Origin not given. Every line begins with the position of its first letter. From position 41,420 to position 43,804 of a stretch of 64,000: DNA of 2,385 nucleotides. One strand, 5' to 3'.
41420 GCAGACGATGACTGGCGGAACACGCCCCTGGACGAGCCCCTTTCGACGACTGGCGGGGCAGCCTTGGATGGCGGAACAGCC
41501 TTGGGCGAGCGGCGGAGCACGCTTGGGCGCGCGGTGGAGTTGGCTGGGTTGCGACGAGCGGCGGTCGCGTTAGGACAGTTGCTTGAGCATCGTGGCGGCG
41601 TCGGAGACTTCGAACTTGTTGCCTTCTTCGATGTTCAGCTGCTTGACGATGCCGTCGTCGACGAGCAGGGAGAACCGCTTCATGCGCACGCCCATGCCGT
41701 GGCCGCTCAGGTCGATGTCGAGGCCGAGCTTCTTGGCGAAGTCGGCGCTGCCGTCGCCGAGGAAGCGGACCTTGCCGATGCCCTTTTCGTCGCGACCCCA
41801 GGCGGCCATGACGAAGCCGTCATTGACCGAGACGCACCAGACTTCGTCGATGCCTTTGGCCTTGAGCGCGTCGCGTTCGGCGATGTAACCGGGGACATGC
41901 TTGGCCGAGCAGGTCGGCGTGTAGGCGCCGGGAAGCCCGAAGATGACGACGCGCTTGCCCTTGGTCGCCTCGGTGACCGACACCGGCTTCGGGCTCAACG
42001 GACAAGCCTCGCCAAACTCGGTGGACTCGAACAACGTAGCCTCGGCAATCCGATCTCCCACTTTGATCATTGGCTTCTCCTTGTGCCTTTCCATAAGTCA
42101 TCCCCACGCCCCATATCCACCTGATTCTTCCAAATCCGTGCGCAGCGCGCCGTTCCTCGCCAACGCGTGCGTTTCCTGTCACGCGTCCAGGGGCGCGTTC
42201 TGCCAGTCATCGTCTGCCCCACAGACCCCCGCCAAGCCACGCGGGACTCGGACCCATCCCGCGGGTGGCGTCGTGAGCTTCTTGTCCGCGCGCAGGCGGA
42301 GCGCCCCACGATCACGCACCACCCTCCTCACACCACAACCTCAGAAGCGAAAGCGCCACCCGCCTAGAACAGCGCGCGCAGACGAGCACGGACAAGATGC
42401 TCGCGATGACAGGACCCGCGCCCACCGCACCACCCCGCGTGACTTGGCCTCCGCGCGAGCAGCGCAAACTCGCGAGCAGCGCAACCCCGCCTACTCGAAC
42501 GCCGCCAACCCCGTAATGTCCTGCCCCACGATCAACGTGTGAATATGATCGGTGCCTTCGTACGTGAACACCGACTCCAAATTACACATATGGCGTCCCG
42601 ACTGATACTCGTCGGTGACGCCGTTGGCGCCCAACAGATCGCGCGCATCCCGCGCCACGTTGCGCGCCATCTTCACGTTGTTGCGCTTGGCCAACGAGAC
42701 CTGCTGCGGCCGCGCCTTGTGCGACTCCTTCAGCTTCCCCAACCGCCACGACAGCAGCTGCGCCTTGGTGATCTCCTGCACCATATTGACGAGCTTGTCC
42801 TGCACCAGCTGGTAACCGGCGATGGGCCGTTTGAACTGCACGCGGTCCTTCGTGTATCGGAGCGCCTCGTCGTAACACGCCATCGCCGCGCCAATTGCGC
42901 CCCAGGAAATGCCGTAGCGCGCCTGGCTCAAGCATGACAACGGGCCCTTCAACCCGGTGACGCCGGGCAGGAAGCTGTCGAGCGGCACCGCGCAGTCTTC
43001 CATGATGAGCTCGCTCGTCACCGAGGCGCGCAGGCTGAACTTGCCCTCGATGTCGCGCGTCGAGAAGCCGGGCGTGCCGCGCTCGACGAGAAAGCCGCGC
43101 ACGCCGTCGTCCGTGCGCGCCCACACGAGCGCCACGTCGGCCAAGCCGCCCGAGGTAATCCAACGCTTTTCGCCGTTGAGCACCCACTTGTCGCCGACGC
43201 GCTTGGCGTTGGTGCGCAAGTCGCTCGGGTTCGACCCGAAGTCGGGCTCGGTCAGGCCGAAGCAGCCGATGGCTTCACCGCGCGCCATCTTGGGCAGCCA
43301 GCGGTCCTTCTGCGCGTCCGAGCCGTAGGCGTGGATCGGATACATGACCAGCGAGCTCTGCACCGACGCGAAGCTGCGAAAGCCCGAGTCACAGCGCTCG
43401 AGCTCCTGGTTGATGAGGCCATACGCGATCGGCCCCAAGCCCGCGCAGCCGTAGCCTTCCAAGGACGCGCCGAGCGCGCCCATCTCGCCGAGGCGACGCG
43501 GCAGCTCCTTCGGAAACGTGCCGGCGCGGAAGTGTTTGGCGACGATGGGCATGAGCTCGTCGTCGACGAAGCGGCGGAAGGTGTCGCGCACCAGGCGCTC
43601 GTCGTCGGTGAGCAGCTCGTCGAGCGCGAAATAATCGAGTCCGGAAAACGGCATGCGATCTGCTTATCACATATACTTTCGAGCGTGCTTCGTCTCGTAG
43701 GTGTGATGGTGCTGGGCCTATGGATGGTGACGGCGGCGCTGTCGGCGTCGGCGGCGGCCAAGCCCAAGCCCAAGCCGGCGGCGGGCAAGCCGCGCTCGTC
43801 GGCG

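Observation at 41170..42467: Two inverted copies of a 284-bp structured repeat bracket a peroxiredoxin gene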

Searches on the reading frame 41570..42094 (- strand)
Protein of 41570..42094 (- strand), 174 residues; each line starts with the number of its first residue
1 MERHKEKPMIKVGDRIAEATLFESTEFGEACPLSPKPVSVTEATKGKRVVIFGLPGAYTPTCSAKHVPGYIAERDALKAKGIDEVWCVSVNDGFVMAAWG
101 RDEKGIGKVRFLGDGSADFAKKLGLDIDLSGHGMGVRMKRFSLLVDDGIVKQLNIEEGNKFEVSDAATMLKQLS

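Call 8: search_protein_families(library=pfam, proteins=[window:41570-42094:-])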
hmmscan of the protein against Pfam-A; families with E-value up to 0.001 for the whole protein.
window:41570-42094:- (174 aa): 2 families
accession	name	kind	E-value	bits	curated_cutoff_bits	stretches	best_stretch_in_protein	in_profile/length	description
PF08534.16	Redoxin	-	5.4e-33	114.3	26.6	1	12-170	2-148/148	Redoxin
PF00578.27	AhpC-TSA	-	2.5e-08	34.3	26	1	35-151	15-122/124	AhpC/TSA family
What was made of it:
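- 41570..42070 (-): Peroxiredoxin gene (Prx5/Redoxin type, 166 aa; the longest ORF runs to 42094). Pfam Redoxin, E = 5.4e-33 (call 8).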

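Call 9: find_encoding_contigs(protein=window:41570-42094:-, flank=10000, max_places=10)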
Protein window:41570-42094:- (174 aa): no gene with exactly this product is on record in the collection.

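Call 11: find_encoding_contigs(protein=window:41570-42070:-, flank=10000, max_places=10)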
Protein window:41570-42070:- (166 aa): no gene with exactly this product is on record in the collection.

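Call 14: find_homologous_proteins(query=window:41570-42070:-, max_evalue=1e-30)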
Query window:41570-42070:- (166 aa): 7976 proteins with E <= 1e-30 among 8000 candidates; the best 120 are listed.
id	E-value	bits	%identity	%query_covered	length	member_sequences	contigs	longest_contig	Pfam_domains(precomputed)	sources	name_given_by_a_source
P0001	1.2e-115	401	-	-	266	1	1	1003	PF08534.17,PF00578.28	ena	-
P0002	2.5e-100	351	95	100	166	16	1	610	PF08534.17,PF00578.28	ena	-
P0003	8.4e-99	346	94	100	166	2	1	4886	PF08534.17,PF00578.28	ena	-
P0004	7.6e-89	314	81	99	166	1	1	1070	PF08534.17,PF00578.28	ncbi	-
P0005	3.4e-88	312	81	100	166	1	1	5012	PF08534.17,PF00578.28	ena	-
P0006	7.1e-88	310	81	99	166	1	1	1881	PF08534.17,PF00578.28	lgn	-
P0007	7.3e-88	310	82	99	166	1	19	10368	PF08534.17,PF00578.28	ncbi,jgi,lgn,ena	jgi:peroxiredoxin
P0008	1.0e-87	310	82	99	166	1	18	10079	PF08534.17,PF00578.28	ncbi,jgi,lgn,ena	jgi:glutaredoxin/glutathione-dependent peroxiredoxin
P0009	1.7e-87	309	82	99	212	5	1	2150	PF08534.17,PF00578.28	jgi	jgi:peroxiredoxin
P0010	1.9e-87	309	82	99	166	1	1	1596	PF08534.17,PF00578.28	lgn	-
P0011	2.4e-87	309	82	99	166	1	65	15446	PF08534.17,PF00578.28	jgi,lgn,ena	jgi:peroxiredoxin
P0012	2.7e-87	309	82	99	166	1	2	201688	PF08534.17,PF00578.28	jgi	jgi:peroxiredoxin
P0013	2.8e-87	309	81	100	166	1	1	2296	PF08534.17,PF00578.28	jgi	jgi:peroxiredoxin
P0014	3.3e-87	308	82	99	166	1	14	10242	PF08534.17,PF00578.28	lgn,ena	-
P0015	4.3e-87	308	80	99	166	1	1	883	PF08534.17,PF00578.28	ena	-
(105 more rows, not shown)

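Call 15: find_encoding_contigs(protein=P0001, flank=10000, max_places=5)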
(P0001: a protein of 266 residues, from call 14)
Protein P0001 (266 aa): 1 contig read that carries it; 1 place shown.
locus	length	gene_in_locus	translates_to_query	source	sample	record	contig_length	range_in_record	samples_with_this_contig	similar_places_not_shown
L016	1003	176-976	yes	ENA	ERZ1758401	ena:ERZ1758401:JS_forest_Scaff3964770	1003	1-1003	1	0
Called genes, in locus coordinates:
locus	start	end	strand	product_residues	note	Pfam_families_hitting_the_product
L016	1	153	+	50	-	?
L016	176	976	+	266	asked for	PF00578:AhpC-TSA, PF08534:Redoxin, PF00578:AhpC-TSA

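Call 16: find_encoding_contigs(protein=P0003, flank=10000, max_places=5)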
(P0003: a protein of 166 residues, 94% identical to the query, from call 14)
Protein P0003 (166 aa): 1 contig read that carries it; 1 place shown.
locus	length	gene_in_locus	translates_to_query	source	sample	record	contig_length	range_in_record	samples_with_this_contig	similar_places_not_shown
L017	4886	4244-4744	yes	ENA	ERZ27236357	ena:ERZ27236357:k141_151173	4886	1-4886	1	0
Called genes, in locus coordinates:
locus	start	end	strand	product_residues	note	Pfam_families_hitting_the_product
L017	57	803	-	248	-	PF05175:MTS (weak), PF13489:Methyltransf_23, PF01209:Ubie_methyltran (weak), PF13847:Methyltransf_31, PF08241:Methyltransf_11, PF08242:Methyltransf_12, PF13649:Methyltransf_25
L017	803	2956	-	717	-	PF07719:TPR_2 (faint), PF13432:TPR_16 (faint), PF09976:TPR_21 (faint), PF13174:TPR_6 (faint), PF13424:TPR_12 (faint), PF13181:TPR_8 (faint), PF01464:SLT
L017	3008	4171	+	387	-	PF02771:Acyl-CoA_dh_N, PF02770:Acyl-CoA_dh_M, PF00441:Acyl-CoA_dh_1, PF08028:Acyl-CoA_dh_2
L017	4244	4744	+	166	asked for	PF00578:AhpC-TSA, PF08534:Redoxin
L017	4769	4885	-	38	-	?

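Call 28: find_encoding_contigs(protein=P0002, flank=10000, max_places=10)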
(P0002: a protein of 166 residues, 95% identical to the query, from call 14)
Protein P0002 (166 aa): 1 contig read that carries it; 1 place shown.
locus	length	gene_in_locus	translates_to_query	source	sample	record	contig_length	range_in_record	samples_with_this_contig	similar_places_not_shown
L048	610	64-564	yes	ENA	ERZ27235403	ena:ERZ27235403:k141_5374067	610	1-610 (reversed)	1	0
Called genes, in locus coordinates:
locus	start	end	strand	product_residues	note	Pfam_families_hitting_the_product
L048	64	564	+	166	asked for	PF00578:AhpC-TSA, PF08534:Redoxin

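Call 29: list_cluster_members(proteins=[P0002, P0003])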
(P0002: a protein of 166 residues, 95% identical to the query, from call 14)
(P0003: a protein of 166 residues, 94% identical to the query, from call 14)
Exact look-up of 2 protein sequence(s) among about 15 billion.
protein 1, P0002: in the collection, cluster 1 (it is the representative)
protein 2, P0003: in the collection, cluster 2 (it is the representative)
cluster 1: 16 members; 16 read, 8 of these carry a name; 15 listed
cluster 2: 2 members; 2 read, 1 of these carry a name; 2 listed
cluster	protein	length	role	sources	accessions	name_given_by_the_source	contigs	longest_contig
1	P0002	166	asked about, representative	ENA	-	-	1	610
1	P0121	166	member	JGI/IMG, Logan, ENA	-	peroxiredoxin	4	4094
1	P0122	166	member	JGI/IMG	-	peroxiredoxin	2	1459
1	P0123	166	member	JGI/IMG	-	glutaredoxin/glutathione-dependent peroxiredoxin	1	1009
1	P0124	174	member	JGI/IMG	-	peroxiredoxin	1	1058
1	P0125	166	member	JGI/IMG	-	peroxiredoxin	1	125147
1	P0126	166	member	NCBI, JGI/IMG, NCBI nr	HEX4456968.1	MAG TPA: peroxiredoxin [Polyangia bacterium] | peroxiredoxin | peroxiredoxin [Polyangia bacterium]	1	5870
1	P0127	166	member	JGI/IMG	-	glutaredoxin/glutathione-dependent peroxiredoxin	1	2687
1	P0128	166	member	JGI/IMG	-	glutaredoxin/glutathione-dependent peroxiredoxin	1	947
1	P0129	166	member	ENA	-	-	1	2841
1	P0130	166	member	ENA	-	-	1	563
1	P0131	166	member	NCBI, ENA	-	-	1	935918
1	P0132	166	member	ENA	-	-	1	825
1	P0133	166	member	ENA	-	-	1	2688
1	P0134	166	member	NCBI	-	-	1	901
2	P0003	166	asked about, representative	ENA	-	-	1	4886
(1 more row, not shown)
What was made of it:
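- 41570..42070 (-): Thousands of homologues, mostly 166 aa, some named by their sources as from Polyangia, Polyangiaceae or Myxococcales (calls 14, 29).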

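Call 31: find_encoding_contigs(protein=P0131, flank=10000, max_places=5)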
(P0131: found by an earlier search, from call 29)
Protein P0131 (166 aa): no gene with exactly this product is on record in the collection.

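Call 32: find_encoding_contigs(protein=P0133, flank=10000, max_places=5)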
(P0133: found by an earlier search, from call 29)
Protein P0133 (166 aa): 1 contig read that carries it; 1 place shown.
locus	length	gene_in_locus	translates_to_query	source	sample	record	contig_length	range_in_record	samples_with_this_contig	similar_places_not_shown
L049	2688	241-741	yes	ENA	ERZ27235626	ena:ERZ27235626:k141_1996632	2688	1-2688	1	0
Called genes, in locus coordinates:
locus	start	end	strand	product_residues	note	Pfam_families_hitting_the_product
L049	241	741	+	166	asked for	PF00578:AhpC-TSA, PF08534:Redoxin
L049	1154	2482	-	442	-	PF02321:OEP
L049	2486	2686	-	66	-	?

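Call 34: find_encoding_contigs(protein=P0125, flank=10000, max_places=3)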
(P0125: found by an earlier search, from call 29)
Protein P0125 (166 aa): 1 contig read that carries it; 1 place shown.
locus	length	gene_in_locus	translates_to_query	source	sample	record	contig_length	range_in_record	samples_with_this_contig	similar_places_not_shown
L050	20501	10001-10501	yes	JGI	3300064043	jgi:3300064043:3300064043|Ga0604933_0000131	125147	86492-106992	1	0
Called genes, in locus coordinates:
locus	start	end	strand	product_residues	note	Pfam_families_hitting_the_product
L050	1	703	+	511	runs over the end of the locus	PF00069:Pkinase, PF07714:PK_Tyr_Ser-Thr, PF08308:PEGA (weak)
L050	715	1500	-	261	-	PF13349:DUF4097 (faint)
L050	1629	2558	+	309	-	PF03480:DctP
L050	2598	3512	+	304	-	PF00126:HTH_1, PF03466:LysR_substrate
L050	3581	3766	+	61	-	-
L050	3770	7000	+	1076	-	PF00873:ACR_tran, PF03176:MMPL (weak)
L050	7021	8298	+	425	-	PF25917:BSH_RND, PF25973:BSH_CzcB, PF25876:HH_MFP_RND, PF25954:Beta-barrel_RND_2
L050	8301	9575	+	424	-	PF02321:OEP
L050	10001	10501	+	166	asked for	PF00578:AhpC-TSA, PF08534:Redoxin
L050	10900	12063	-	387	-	PF02771:Acyl-CoA_dh_N, PF02770:Acyl-CoA_dh_M, PF00441:Acyl-CoA_dh_1, PF08028:Acyl-CoA_dh_2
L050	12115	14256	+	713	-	PF13432:TPR_16 (faint), PF09976:TPR_21 (faint), PF13174:TPR_6 (faint), PF13424:TPR_12 (faint), PF01464:SLT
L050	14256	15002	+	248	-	PF13489:Methyltransf_23, PF13847:Methyltransf_31, PF08241:Methyltransf_11, PF08242:Methyltransf_12, PF13649:Methyltransf_25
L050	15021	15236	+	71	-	-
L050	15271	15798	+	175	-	-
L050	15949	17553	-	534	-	PF25967:RND-MFP_C, PF25989:YknX_C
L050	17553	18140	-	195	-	PF00025:Arf (weak)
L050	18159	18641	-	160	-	PF03259:Robl_LC7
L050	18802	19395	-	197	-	PF21176:RecR_HhH, PF02132:RecR_ZnF (weak), PF01751:Toprim, PF13662:Toprim_4, PF21175:RecR_C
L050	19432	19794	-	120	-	PF02575:YbaB_DNA_bd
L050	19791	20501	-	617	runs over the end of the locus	PF05496:RuvB_N (weak), PF13177:DNA_pol3_delta2, PF00004:AAA, PF13401:AAA_22 (weak), PF22608:DNAX_ATPase_lid, PF12169:DNA_pol3_gamma3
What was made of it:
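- On MITE: No transposase within 10 kb (call 34).
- No recombinase or transposase domain appears among the genes within 10 kb either side in the syntenic L050 table (call 34). No serine or tyrosine recombinase domain appears within 10 kb either side in the syntenic L050 gene table (call 34).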

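Call 35: find_encoding_contigs(protein=P0127, flank=10000, max_places=3)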
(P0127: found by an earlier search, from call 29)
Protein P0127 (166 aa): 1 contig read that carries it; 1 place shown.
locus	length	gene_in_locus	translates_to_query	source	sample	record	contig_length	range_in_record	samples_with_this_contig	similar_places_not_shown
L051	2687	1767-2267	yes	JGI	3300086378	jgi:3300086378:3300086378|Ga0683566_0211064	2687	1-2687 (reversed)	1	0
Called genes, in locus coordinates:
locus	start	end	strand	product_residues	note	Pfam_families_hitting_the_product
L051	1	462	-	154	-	?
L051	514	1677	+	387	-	PF02771:Acyl-CoA_dh_N, PF02770:Acyl-CoA_dh_M, PF00441:Acyl-CoA_dh_1, PF08028:Acyl-CoA_dh_2 (weak)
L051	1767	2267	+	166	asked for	PF00578:AhpC-TSA, PF08534:Redoxin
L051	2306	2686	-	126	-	?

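Call 36: find_encoding_contigs(protein=P0124, flank=10000, max_places=3)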
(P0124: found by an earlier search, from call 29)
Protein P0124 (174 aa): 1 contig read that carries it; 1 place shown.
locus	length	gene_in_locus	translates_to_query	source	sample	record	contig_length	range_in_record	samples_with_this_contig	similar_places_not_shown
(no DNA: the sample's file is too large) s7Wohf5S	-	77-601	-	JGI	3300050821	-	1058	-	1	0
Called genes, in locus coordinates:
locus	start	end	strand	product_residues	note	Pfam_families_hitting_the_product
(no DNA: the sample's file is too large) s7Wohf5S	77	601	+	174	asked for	PF08534:Redoxin, PF00578:AhpC-TSA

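Call 45: find_encoding_contigs(protein=P0121, flank=10000, max_places=10)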
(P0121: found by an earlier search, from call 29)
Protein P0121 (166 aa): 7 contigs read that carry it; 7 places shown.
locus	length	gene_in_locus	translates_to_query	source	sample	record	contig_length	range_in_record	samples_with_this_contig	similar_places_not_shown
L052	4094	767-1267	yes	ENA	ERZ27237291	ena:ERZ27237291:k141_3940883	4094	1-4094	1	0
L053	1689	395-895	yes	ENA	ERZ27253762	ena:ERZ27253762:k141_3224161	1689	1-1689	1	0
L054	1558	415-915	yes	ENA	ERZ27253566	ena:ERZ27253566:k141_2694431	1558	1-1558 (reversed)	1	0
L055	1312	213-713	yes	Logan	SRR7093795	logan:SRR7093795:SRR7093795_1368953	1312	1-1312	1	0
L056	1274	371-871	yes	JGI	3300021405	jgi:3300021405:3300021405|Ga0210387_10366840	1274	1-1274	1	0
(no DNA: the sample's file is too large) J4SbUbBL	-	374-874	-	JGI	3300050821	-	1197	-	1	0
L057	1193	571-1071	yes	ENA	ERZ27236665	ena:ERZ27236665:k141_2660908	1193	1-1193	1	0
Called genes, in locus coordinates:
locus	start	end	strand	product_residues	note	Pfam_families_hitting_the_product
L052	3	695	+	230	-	?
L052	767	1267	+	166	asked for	PF00578:AhpC-TSA, PF08534:Redoxin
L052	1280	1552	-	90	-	-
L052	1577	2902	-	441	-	PF02321:OEP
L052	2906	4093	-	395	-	?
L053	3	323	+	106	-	?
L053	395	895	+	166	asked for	PF00578:AhpC-TSA, PF08534:Redoxin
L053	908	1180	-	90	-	-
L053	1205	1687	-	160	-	?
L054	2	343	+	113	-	?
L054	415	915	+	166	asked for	PF00578:AhpC-TSA, PF08534:Redoxin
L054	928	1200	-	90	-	-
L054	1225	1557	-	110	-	?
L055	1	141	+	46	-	?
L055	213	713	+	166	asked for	PF00578:AhpC-TSA, PF08534:Redoxin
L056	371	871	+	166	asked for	PF00578:AhpC-TSA, PF08534:Redoxin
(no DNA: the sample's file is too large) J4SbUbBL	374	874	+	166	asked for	PF00578:AhpC-TSA, PF08534:Redoxin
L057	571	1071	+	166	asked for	PF00578:AhpC-TSA, PF08534:Redoxin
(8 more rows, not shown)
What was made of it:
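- Presence/absence polymorphism at orthologous sites among close relatives (calls 16, 35, 45).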

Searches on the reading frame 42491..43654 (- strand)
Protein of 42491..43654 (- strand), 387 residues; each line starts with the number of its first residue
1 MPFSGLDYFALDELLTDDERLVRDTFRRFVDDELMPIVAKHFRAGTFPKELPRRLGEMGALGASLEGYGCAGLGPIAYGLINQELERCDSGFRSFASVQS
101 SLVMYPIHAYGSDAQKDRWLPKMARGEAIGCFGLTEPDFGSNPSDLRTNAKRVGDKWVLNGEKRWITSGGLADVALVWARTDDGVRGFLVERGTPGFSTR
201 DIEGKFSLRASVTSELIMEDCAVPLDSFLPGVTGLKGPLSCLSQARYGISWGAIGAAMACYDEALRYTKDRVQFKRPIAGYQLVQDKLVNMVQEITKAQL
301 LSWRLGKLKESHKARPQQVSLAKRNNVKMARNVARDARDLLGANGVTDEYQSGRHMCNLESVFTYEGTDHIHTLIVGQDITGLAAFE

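Call 8: search_protein_families(library=pfam, proteins=[window:42491-43654:-])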
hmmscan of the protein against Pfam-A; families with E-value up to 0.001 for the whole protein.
window:42491-43654:- (387 aa): 4 families
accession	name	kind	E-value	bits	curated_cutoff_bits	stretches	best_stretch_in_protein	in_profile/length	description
PF02771.21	Acyl-CoA_dh_N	-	6.3e-35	120.4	22.9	1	16-127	1-113/113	Acyl-CoA dehydrogenase, N-terminal domain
PF00441.29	Acyl-CoA_dh_1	-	1.2e-31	110.3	22.4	1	234-379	3-148/150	Acyl-CoA dehydrogenase, C-terminal domain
PF02770.24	Acyl-CoA_dh_M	-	4.8e-24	84.8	33.3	1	131-221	1-97/97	Acyl-CoA dehydrogenase, middle domain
PF08028.16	Acyl-CoA_dh_2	-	2.4e-07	31.6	22.7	1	248-367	2-131/134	Acyl-CoA dehydrogenase, C-terminal domain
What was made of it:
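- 42491..43654 (-): Acyl-CoA dehydrogenase gene (gcdH-like), co-directional with prx. Pfam Acyl-CoA_dh_N, _M and _1 (call 8).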

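Call 22: find_encoding_contigs(protein=window:42491-43654:-, flank=10000, max_places=10)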
Protein window:42491-43654:- (387 aa): no gene with exactly this product is on record in the collection.
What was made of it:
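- On MITE: The source genome itself could not be read (calls 9, 11, 22, 31).
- Tried and rejected: These gave no contig (calls 9, 11, 22).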
